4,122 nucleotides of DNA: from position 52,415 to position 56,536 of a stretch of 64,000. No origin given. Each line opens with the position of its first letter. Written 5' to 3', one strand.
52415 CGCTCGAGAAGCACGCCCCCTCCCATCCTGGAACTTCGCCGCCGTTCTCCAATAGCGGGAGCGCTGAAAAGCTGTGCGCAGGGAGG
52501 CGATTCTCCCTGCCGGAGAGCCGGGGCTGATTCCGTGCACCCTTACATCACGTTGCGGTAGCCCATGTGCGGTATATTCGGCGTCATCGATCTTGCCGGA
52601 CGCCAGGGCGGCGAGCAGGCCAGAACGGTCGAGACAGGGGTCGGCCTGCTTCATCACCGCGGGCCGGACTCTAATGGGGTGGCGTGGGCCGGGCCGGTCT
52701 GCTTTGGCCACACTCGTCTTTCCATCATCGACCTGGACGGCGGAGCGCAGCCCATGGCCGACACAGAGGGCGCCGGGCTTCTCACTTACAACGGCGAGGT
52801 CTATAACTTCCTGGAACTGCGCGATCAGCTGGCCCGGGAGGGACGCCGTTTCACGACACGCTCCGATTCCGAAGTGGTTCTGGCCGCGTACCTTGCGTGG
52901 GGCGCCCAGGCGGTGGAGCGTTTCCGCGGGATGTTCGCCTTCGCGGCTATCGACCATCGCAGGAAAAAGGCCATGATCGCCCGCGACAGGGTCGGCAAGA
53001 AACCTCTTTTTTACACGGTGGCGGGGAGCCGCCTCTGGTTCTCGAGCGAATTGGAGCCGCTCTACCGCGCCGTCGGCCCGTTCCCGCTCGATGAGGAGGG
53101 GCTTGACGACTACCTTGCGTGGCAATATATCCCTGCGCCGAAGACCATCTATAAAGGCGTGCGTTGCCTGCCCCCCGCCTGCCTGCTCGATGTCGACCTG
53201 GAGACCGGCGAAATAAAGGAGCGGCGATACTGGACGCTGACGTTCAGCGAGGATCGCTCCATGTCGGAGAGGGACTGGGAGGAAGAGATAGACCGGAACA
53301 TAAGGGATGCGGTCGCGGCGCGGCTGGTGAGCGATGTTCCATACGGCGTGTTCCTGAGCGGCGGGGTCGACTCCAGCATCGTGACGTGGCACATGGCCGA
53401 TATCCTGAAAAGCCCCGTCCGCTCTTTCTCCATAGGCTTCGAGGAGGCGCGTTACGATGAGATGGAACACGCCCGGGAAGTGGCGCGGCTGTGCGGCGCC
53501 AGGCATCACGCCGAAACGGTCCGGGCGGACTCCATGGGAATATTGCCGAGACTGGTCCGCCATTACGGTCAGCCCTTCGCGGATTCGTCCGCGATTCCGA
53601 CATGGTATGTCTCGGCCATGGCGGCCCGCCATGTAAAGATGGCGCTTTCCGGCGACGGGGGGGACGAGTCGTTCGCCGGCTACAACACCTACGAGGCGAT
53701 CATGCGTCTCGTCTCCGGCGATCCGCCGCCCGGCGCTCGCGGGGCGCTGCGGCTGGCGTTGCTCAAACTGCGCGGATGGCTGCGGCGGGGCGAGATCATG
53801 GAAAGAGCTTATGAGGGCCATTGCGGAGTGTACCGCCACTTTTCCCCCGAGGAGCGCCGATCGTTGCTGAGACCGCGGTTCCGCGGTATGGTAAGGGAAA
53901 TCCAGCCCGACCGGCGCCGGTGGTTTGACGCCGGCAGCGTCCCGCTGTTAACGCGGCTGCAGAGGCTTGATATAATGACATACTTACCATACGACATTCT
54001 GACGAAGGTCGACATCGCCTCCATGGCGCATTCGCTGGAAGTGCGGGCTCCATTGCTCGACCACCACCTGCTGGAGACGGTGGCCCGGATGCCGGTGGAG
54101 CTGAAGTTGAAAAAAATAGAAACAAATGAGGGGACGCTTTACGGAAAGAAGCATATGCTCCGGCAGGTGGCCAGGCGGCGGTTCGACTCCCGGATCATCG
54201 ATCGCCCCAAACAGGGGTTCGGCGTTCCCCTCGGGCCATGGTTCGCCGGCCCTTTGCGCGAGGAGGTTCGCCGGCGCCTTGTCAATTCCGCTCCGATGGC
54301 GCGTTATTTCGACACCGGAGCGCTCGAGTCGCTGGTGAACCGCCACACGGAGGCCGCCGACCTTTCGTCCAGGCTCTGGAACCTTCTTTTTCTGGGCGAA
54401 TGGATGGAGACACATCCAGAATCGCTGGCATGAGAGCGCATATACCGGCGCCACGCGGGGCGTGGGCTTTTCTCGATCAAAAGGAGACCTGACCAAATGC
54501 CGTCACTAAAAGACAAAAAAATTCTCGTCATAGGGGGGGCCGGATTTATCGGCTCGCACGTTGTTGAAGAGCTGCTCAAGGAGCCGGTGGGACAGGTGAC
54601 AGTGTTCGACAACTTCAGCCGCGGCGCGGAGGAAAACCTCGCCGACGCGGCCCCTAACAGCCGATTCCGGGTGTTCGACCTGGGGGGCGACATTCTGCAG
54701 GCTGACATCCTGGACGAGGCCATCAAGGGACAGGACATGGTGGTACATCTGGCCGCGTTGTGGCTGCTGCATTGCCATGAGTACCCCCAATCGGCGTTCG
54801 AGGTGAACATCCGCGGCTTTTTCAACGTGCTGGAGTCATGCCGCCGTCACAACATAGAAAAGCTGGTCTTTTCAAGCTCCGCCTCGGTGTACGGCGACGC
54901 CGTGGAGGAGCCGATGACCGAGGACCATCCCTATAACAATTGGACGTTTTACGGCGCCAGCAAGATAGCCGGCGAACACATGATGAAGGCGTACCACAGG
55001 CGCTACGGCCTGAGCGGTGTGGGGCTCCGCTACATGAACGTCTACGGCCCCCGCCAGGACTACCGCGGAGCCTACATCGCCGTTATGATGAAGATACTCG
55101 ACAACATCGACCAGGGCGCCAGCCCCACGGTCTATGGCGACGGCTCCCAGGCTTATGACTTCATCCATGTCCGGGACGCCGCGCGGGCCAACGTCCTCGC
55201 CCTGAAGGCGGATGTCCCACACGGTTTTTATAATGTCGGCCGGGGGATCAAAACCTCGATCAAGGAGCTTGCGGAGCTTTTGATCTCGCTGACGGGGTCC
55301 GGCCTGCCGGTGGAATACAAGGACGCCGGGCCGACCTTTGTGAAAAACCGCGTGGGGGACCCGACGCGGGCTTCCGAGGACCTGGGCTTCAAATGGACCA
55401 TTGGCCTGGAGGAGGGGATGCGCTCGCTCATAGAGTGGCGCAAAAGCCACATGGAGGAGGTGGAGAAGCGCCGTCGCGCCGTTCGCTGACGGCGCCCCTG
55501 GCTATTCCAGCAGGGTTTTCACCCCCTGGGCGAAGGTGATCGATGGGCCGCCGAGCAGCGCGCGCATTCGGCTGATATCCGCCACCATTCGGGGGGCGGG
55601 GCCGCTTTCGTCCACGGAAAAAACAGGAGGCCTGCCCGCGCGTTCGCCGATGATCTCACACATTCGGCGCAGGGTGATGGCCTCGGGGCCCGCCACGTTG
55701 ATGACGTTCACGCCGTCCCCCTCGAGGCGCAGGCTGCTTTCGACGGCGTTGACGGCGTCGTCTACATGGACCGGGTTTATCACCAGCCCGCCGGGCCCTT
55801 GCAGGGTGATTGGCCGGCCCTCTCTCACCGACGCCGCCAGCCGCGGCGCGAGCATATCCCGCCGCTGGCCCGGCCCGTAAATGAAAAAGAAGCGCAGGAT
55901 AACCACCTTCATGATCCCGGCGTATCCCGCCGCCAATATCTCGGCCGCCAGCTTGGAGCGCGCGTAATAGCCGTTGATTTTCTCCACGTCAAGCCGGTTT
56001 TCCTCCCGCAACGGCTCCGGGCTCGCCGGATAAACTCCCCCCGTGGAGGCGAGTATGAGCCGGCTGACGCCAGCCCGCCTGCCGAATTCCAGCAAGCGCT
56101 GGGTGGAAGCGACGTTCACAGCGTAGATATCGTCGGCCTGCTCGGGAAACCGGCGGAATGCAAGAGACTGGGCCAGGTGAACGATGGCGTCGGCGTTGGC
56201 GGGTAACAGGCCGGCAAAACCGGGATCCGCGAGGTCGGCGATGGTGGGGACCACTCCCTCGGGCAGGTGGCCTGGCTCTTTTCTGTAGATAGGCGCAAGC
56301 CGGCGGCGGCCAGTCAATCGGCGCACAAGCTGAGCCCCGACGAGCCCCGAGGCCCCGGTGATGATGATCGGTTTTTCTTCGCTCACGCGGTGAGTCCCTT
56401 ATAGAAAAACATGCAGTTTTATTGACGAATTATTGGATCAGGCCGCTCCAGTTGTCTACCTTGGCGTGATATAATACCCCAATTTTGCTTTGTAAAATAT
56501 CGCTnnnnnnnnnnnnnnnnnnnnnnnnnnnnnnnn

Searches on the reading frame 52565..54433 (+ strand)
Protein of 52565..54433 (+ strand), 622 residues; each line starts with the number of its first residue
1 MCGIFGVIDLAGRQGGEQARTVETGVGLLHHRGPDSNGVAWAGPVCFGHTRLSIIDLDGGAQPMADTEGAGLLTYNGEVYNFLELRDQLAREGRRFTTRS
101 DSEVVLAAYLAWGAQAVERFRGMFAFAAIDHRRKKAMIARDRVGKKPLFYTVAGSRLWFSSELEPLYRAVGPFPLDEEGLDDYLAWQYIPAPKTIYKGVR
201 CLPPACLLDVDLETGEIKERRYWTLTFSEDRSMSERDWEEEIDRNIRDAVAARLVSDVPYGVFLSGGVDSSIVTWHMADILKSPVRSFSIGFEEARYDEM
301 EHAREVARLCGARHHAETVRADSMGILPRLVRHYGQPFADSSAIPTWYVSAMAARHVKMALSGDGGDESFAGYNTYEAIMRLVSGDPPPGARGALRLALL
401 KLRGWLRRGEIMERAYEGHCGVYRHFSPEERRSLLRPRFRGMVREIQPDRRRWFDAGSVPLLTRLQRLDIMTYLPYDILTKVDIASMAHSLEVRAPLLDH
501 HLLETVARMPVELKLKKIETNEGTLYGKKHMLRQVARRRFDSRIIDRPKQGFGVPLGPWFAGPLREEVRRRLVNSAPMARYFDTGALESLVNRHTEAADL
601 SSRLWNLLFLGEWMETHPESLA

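Call 4: search_protein_families(library=pfam, proteins=[window:52565-54433:+], max_evalue=0.01)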
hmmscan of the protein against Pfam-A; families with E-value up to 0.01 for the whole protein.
window:52565-54433:+ (622 aa): 4 families
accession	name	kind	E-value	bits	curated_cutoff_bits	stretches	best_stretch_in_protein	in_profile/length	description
PF00733.27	Asn_synthase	-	1e-89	302.2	21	1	242-614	2-353/354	Asparagine synthase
PF13537.11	GATase_7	-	7.8e-42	142.6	25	1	49-166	1-121/123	Glutamine amidotransferase domain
PF13522.11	GATase_6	-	4.5e-40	137.1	27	1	34-162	1-130/130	Glutamine amidotransferase domain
PF12481.13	DUF3700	-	0.0062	16.5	27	1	115-166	124-176/228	Aluminium induced protein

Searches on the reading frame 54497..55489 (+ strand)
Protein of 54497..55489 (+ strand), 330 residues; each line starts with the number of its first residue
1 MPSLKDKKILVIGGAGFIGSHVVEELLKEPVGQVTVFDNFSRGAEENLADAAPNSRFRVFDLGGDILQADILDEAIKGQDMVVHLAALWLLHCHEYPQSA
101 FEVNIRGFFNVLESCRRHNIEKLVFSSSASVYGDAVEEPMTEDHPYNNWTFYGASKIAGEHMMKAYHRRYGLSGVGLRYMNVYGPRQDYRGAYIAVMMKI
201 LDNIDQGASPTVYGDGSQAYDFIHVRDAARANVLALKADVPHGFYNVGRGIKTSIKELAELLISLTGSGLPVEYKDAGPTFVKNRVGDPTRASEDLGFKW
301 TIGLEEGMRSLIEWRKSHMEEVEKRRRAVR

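Call 4: search_protein_families(library=pfam, proteins=[window:54497-55489:+], max_evalue=0.01)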
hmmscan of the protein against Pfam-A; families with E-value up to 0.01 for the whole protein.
window:54497-55489:+ (330 aa): 11 families
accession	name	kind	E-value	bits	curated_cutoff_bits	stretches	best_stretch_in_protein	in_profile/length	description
PF01370.27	Epimerase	-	5.3e-57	193.4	20.9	1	9-248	1-240/240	NAD dependent epimerase/dehydratase family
PF16363.11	GDP_Man_Dehyd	-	1.2e-48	166.8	27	1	10-310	1-331/332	GDP-mannose 4,6 dehydratase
PF01073.25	3Beta_HSD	-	6.8e-31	107.8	22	1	10-238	1-231/280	3-beta hydroxysteroid dehydrogenase/isomerase family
PF02719.21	Polysacc_synt_2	-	9.7e-15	54.9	20.2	1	9-268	1-249/293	Polysaccharide biosynthesis protein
PF04321.23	RmlD_sub_bind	-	2.5e-13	50.2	27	1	8-202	2-168/287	RmlD substrate binding domain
PF07993.18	NAD_binding_4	-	5.4e-13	49.1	20.1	1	13-225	3-251/258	Male sterility protein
PF13460.12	NAD_binding_10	-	2.5e-10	40.9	27.2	1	13-141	1-110/184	NAD(P)H-binding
PF00106.31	adh_short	-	3.2e-06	27.2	26.6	1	7-175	1-172/195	short chain dehydrogenase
PF03435.24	Sacchrp_dh_NADP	-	1.2e-05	26.1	25.1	1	9-86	1-76/129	Saccharopine dehydrogenase NADP binding domain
PF01488.26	Shikimate_DH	-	0.00093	19.7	24.3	1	2-84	8-91/138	Shikimate / quinate 5-dehydrogenase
PF05368.20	NmrA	-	0.0014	18.8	27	1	6-84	2-75/298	NmrA-like family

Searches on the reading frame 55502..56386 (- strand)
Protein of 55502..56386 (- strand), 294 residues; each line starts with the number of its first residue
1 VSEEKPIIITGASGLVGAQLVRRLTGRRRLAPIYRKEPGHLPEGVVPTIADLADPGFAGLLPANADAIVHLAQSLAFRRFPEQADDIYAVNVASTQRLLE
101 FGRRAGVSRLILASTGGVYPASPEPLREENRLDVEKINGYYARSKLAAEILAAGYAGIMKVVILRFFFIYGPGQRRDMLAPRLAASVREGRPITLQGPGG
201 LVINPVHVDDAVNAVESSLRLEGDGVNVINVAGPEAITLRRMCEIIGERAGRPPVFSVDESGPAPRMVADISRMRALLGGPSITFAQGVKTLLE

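Call 25: search_protein_families(library=pfam, proteins=[window:55502-56386:-], max_evalue=0.001)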
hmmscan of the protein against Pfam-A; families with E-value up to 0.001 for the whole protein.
window:55502-56386:- (294 aa): 6 families
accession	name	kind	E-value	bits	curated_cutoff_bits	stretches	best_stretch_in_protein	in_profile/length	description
PF01370.27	Epimerase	-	3.1e-32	112.3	20.9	1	7-231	1-239/240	NAD dependent epimerase/dehydratase family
PF16363.11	GDP_Man_Dehyd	-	1.4e-12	48.2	27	1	29-252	38-268/332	GDP-mannose 4,6 dehydratase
PF01073.25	3Beta_HSD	-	8.8e-12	45.1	22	1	8-210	1-220/280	3-beta hydroxysteroid dehydrogenase/isomerase family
PF07993.18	NAD_binding_4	-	9.2e-11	41.8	20.1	1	62-191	86-234/258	Male sterility protein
PF04321.23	RmlD_sub_bind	-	1.3e-09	38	27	1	7-173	3-155/287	RmlD substrate binding domain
PF13460.12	NAD_binding_10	-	7.6e-07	29.6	27.2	1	11-153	1-133/184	NAD(P)H-binding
